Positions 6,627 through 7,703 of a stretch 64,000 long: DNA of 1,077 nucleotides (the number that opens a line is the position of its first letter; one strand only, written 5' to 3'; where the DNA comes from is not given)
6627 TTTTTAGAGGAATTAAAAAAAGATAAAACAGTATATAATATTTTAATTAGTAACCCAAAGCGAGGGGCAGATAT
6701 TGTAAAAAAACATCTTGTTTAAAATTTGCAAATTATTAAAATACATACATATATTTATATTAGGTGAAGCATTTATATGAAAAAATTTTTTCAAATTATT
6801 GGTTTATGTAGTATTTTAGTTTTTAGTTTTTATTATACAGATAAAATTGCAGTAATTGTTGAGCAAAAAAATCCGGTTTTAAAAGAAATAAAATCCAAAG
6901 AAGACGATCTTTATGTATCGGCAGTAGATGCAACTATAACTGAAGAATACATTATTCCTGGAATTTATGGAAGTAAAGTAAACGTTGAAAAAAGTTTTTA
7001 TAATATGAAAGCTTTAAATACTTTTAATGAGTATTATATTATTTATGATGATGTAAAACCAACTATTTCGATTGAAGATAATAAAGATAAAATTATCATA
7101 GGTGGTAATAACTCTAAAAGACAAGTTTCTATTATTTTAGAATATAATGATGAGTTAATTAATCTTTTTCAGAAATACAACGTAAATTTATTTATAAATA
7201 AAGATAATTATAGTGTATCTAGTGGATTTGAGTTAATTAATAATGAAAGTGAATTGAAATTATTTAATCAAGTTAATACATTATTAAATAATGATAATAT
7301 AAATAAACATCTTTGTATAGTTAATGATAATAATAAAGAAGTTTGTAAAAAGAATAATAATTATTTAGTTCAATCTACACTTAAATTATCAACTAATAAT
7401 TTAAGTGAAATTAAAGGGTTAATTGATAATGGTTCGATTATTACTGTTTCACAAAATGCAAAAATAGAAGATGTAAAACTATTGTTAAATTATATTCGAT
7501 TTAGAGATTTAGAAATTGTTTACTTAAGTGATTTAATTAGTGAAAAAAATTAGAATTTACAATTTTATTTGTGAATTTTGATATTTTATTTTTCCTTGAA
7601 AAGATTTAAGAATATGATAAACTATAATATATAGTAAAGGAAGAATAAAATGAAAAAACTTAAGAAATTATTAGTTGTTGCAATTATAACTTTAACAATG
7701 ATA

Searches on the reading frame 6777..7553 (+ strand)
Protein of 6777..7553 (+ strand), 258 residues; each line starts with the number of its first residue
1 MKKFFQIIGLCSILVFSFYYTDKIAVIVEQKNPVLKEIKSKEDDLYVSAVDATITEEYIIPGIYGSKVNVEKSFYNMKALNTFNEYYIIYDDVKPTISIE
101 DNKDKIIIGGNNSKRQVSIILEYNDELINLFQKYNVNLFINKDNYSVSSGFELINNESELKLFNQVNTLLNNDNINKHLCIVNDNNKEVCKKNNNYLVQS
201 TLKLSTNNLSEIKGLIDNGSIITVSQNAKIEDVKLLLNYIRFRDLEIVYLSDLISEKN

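Call 32: search_protein_families(library=ncbifam, proteins=[window:6777-7553:+], max_evalue=0.001)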
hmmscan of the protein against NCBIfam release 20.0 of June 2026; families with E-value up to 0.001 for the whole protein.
window:6777-7553:+ (258 aa): 1 family
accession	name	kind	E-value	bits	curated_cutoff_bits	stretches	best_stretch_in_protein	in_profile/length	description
TIGR02873.1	spore_ylxY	hypoth_equivalog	9.6e-13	48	391.5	1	34-137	3-113/268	probable sporulation protein, polysaccharide deacetylase family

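Call 46: search_protein_families(library=pfam, proteins=[window:6777-7553:+], max_evalue=0.01)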
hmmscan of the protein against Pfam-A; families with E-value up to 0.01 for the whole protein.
window:6777-7553:+ (258 aa): 0 families
